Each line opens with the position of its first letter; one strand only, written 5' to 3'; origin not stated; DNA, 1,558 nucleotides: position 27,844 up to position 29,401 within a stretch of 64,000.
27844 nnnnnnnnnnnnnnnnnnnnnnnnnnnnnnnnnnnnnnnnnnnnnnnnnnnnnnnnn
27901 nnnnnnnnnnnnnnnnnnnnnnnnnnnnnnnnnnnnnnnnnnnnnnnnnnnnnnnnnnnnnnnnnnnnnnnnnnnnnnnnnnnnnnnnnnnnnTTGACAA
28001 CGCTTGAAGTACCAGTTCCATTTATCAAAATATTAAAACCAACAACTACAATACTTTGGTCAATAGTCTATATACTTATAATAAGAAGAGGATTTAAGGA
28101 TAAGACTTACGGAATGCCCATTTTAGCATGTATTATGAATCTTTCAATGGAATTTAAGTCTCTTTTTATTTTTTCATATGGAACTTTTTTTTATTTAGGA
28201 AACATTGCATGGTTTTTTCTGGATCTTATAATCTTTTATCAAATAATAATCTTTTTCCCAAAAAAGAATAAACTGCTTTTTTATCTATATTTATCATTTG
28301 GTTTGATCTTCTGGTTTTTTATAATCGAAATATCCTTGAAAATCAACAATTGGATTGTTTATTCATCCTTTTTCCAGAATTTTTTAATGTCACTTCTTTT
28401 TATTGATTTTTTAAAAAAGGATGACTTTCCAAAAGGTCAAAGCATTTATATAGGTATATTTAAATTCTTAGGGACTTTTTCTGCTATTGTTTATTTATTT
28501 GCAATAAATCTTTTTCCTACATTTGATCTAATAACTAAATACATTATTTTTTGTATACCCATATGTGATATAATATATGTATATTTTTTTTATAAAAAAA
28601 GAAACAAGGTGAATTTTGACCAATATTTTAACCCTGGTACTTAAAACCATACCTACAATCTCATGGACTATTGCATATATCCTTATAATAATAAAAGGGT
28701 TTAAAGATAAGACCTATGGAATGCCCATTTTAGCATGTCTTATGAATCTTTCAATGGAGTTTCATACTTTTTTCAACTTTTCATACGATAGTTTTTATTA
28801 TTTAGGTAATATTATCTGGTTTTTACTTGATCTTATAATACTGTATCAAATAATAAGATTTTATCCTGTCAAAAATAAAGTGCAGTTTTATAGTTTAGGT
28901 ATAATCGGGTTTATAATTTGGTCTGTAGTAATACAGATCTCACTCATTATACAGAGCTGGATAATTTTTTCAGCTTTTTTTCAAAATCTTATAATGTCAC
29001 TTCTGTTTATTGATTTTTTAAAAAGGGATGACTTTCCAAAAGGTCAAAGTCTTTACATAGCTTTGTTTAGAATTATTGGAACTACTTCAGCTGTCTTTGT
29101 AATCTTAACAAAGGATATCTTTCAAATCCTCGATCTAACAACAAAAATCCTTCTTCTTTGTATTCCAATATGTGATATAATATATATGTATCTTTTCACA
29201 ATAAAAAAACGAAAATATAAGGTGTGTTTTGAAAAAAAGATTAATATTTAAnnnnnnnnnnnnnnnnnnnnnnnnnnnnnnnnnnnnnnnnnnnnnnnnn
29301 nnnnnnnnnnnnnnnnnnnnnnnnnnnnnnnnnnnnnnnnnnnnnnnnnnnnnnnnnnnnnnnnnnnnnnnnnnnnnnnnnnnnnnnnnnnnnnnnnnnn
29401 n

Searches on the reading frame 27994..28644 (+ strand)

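Call 81: search_protein_families(library=pfam, proteins=[window:27994-28644:+], max_evalue=0.001)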
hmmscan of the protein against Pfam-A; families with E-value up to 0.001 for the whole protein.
window:27994-28644:+ (216 aa): 1 family
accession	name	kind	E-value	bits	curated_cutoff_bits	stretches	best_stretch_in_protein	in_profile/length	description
PF25129.1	Pyr4-TMTC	-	4.5e-15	56.4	27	1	11-201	17-223/227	Pyr4-like transmembrane terpene cyclases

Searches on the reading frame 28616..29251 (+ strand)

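Call 81: search_protein_families(library=pfam, proteins=[window:28616-29251:+], max_evalue=0.001)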
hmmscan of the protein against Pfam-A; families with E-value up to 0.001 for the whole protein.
window:28616-29251:+ (211 aa): 1 family
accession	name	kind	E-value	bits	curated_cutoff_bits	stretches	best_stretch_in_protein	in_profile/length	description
PF25129.1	Pyr4-TMTC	-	7.2e-16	59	27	1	8-166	19-187/227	Pyr4-like transmembrane terpene cyclases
